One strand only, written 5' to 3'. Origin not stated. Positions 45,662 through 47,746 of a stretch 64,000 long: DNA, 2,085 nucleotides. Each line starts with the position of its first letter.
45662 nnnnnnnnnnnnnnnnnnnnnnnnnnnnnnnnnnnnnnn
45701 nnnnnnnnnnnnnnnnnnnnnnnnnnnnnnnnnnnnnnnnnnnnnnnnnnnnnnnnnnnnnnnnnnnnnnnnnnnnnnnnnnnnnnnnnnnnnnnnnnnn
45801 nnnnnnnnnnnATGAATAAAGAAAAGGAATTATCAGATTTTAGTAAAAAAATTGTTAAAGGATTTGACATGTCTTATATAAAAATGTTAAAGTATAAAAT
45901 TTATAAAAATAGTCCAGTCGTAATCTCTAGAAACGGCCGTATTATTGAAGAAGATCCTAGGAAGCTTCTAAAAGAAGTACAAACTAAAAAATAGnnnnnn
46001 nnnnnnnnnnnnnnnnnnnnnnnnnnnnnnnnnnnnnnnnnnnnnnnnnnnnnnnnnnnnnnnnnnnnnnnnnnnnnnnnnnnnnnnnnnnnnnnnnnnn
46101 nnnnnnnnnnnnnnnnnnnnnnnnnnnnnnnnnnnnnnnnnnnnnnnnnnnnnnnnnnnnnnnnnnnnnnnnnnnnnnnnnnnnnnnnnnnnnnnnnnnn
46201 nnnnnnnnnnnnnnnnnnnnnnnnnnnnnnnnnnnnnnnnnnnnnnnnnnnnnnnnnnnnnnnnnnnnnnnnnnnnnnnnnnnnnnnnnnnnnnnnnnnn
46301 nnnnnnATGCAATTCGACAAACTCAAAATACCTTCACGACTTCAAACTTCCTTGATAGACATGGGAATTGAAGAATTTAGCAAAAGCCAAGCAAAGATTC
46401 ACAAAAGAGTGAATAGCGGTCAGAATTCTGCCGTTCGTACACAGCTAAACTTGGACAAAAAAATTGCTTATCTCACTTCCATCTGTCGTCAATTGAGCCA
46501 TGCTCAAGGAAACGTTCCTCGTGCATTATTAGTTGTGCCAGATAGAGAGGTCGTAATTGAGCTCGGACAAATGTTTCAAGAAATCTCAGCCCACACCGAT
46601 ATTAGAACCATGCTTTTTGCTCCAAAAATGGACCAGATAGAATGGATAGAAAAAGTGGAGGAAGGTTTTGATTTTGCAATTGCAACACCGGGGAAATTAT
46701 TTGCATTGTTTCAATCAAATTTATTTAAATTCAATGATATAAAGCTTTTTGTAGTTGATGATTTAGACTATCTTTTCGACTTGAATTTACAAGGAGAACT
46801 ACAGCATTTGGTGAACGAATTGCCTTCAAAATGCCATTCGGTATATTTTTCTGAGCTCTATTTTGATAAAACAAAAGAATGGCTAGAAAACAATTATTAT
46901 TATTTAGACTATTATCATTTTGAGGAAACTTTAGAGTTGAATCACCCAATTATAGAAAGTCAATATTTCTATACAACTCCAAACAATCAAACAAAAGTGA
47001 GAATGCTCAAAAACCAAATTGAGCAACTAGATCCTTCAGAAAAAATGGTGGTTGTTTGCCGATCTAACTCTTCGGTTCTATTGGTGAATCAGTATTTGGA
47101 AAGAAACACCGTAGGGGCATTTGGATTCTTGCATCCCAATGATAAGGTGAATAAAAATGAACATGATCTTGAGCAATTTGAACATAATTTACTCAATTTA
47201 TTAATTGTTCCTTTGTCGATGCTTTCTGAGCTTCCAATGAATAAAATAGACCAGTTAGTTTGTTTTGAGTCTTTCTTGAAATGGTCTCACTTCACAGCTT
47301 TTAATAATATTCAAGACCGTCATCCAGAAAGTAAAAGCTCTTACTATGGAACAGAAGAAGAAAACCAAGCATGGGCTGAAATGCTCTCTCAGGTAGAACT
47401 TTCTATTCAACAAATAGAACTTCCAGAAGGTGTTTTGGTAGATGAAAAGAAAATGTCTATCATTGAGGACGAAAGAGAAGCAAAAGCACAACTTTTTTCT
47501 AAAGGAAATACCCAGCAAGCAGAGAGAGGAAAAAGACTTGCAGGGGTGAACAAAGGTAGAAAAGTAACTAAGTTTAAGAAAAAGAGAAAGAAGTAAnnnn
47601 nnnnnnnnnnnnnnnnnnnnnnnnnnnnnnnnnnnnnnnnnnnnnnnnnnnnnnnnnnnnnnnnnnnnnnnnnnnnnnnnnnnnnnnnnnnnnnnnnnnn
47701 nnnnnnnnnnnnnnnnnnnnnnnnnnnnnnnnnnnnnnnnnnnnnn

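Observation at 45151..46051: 830-bp zeta-toxin-like ATPase + small-ORF cassette bracketed by 71-bp direct repeats that duplicate the helicase gene 3' end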

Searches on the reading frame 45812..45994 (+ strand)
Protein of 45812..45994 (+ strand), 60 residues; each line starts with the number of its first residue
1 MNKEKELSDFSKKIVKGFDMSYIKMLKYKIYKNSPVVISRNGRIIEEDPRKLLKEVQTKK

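Call 4: search_protein_families(library=pfam, proteins=[window:45812-45994:+], max_evalue=0.1)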
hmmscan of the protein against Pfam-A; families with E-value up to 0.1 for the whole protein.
window:45812-45994:+ (60 aa): 0 families

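Call 24: find_homologous_proteins(query=window:45812-45994:+, max_evalue=0.01)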
Query window:45812-45994:+ (60 aa): 1 proteins with E <= 0.01 among 1 candidates.
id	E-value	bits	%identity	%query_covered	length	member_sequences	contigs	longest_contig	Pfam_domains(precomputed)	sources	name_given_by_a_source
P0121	9.8e-30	118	100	100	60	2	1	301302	-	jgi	jgi:peroxiredoxin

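Call 26: search_protein_families(library=ncbifam, proteins=[window:45812-45994:+], max_evalue=0.1)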
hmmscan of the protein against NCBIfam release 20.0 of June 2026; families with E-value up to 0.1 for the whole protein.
window:45812-45994:+ (60 aa): 0 families

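Call 27: search_protein_families(library=padloc, proteins=[window:45812-45994:+], max_evalue=0.1)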
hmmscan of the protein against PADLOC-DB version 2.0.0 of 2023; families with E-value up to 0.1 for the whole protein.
window:45812-45994:+ (60 aa): 0 families

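Call 32: search_protein_representatives(protein=window:45812-45994:+)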
Query: 60 residues. Proteins with E-value up to 0.001 (for the whole library): 26; up to 1e-10: 0; up to 1e-30: 0. The best 26 are listed.
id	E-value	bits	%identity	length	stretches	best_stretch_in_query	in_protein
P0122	5.2e-07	45.5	45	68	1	7-55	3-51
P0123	2.5e-06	43.3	35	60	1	2-56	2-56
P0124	3.9e-06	42.8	45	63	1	3-53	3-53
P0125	5.0e-06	42.4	48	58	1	7-56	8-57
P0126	5.1e-06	42.4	42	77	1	3-47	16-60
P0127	8.1e-06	41.8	42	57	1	4-55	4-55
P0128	1.1e-05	41.4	46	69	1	11-56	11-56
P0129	2.0e-05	40.6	49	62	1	4-52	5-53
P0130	2.2e-05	40.4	45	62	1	3-51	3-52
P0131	3.9e-05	39.6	39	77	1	1-56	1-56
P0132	4.2e-05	39.6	46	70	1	5-59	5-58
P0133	4.3e-05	39.5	41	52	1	1-51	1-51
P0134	6.4e-05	39.0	37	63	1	4-57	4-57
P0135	8.4e-05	38.6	44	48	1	2-46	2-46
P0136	1.2e-04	38.1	37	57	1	4-52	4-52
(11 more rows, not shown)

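Call 64: predict_structure(alignment_id=A4)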
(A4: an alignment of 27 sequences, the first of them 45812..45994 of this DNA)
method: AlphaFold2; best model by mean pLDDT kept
length: 60 residues; sequences in the alignment: 27
mean_pLDDT: 93.9   pTM: 0.70
mean pLDDT of the five models: 93.9, 93.6, 93.3, 92.3, 91.6
residues with pLDDT >= 90: 54; 70-90: 4; 50-70: 2; < 50: 0
segments of 3 or more residues with pLDDT < 50: none
pLDDT, mean of each block of 10 residues (from residue 1): 88 96 98 96 96 89
secondary structure, 60 per line:
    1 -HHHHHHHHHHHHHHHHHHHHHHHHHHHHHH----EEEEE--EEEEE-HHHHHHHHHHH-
elements in order: H2-31 E36-40 E43-47 H49-59

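Call 66: fold_search(model_id=the predicted structure, library=pdb)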
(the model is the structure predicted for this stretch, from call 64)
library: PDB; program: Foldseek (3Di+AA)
matches with E <= 10: 251; with E <= 0.001: 0
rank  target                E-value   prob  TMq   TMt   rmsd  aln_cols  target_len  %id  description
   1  1fxk_B                1.5e-01  0.97  0.63  0.41   2.9        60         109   18  CRYSTAL STRUCTURE OF ARCHAEAL PREFOLDIN (GIMC). (released 2000-12-06)
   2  2zdi_B                3.9e-01  0.90  0.65  0.42   2.9        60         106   15  Crystal structure of Prefoldin from Pyrococcus horikoshii OT3 (released 2008-02-05)
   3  2zqm                  5.2e-01  0.84  0.63  0.39   3.0        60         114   17  Crystal structure of the prefoldin beta subunit from Thermococcus strain KS-1 (released 2008-08-26)
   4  2zdi_A                6.0e-01  0.77  0.61  0.42   3.0        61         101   16  Crystal structure of Prefoldin from Pyrococcus horikoshii OT3 (released 2008-02-05)
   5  1fxk_A                6.4e-01  0.63  0.52  0.34   4.1        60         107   15  CRYSTAL STRUCTURE OF ARCHAEAL PREFOLDIN (GIMC). (released 2000-12-06)
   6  1hyw_MODEL_1_A        1.5e+00  0.14  0.33  0.34   4.8        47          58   11  SOLUTION STRUCTURE OF BACTERIOPHAGE LAMBDA GPW (released 2001-04-25)
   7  4pzj                  1.7e+00  0.14  0.22  0.20   5.8        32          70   19  1.60 Angstrom resolution crystal structure of a transcriptional regulator of the LysR family from Eggerthella lenta DSM  (released 2014-04-23)
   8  5uyo_MODEL_1_A        2.1e+00  0.30  0.47  0.59   3.1        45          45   27  Solution NMR structure of the de novo mini protein HEEH_rd4_0097 (released 2017-07-26)
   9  1xdv_A                2.1e+00  0.11  0.26  0.04   6.4        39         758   20  Experimentally Phased Structure of Human the Son of Sevenless protein at 4.1 Ang. (released 2004-11-02)
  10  5vxo_A                2.4e+00  0.20  0.37  0.10   4.4        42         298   19  Crystal Structure Analysis of human CLYBL in complex with propionyl-CoA (released 2017-11-01)
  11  1xdv_B                2.4e+00  0.09  0.26  0.04   6.4        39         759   23  Experimentally Phased Structure of Human the Son of Sevenless protein at 4.1 Ang. (released 2004-11-02)
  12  6l2c_B                2.4e+00  0.08  0.29  0.06   8.1        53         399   13  Crystal structure of Aspergillus fumigatus mitochondrial acetyl-CoA acetyltransferase in complex with CoA (released 2020-02-12)
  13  9u6k_N                2.6e+00  0.18  0.44  0.11   3.4        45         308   20  Cryo-EM structure of the Vo domain of V/A-ATPase under pmf condition, State3B (released 2025-10-29)
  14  8gqk_A                2.6e+00  0.10  0.29  0.06   7.7        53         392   13  Crystal structure of Thiolase from Pseudomonas aeruginosa PAO1 (released 2024-03-13)
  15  2z0r_B                2.8e+00  0.28  0.44  0.29   3.0        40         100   22  Crystal structure of hypothetical protein TTHA0547 (released 2007-11-13)
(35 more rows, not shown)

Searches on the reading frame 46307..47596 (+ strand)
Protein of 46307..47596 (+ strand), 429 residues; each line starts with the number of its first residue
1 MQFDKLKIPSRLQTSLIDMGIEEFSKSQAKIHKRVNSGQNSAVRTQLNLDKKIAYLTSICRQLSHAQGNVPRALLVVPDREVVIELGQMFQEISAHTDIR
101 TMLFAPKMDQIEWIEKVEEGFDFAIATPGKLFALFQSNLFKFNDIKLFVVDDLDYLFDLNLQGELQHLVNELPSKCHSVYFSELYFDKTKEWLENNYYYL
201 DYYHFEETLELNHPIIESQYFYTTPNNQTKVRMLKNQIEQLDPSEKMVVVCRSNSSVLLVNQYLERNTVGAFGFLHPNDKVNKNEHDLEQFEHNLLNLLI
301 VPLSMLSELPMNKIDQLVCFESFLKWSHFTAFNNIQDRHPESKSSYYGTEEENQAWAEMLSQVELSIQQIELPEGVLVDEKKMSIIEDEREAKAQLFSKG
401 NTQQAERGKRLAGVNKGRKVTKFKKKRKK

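Call 4: search_protein_families(library=pfam, proteins=[window:46307-47596:+], max_evalue=0.1)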
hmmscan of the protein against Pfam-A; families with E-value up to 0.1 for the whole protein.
window:46307-47596:+ (429 aa): 1 family
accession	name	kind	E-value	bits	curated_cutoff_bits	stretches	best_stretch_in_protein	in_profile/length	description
PF00270.35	DEAD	-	4.1e-14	53.1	26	1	27-182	3-157/167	DEAD/DEAH box helicase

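Call 26: search_protein_families(library=ncbifam, proteins=[window:46307-47596:+], max_evalue=0.1)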
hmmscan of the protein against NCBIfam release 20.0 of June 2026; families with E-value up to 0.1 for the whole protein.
window:46307-47596:+ (429 aa): 13 families
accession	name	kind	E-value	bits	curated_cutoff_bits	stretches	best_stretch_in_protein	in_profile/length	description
NF003419.0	PRK04837.1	equivalog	3.2e-20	72.3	588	1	2-300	10-311/424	ATP-dependent RNA helicase RhlB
NF002340.1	PRK01297.1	equivalog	2.6e-19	69.3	564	1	2-300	2-304/372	ATP-dependent RNA helicase RhlB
NF053711.1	RNA_heli_RhlE1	exception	4.6e-17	61.9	750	1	1-190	1-194/434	RNA helicase RhlE1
NF053631.1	RNA_helic_CshA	equivalog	3.3e-16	59.2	646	1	3-300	1-292/434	degradosome RNA helicase CshA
NF008744.0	PRK11776.1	equivalog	1.8e-15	56.5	524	1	2-273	5-271/460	ATP-dependent RNA helicase DbpA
NF008394.0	PRK11192.1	equivalog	3.7e-15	55.7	507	1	1-300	3-302/441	ATP-dependent RNA helicase SrmB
NF007882.0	PRK10590.1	equivalog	1.4e-14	53.9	743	1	1-191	1-196/456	ATP-dependent RNA helicase RhlE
NF003390.0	PRK04537.1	equivalog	5.8e-10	38.9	732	1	3-300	11-312/572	ATP-dependent RNA helicase RhlB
NF053710.1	RNA_heli_RhlE2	exception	3e-07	29.2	925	1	68-301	77-305/635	RNA helicase RhlE2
NF008642.0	PRK11634.1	equivalog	2.2e-06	26.3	989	1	3-382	8-383/628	DEAD/DEAH family ATP-dependent RNA helicase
NF053636.1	DDHlcsCsdAPsy1082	equivalog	8.6e-05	21.2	890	1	3-182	5-187/512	DEAD/DEAH box helicase CsdA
NF001308.0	PRK00254.1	equivalog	0.00048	18.5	1216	1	1-178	1-172/720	ATP-dependent DNA helicase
NF040935.1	helicase_Hel308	equivalog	0.0078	14.4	1200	1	2-159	5-156/704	ATP-dependent DNA helicase Hel308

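Call 27: search_protein_families(library=padloc, proteins=[window:46307-47596:+], max_evalue=0.1)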
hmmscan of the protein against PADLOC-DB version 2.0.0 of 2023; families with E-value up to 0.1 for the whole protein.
window:46307-47596:+ (429 aa): 1 family
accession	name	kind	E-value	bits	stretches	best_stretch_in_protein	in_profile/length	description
PDLC04825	PDC-S02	-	0.036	12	0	199-240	110-151/193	-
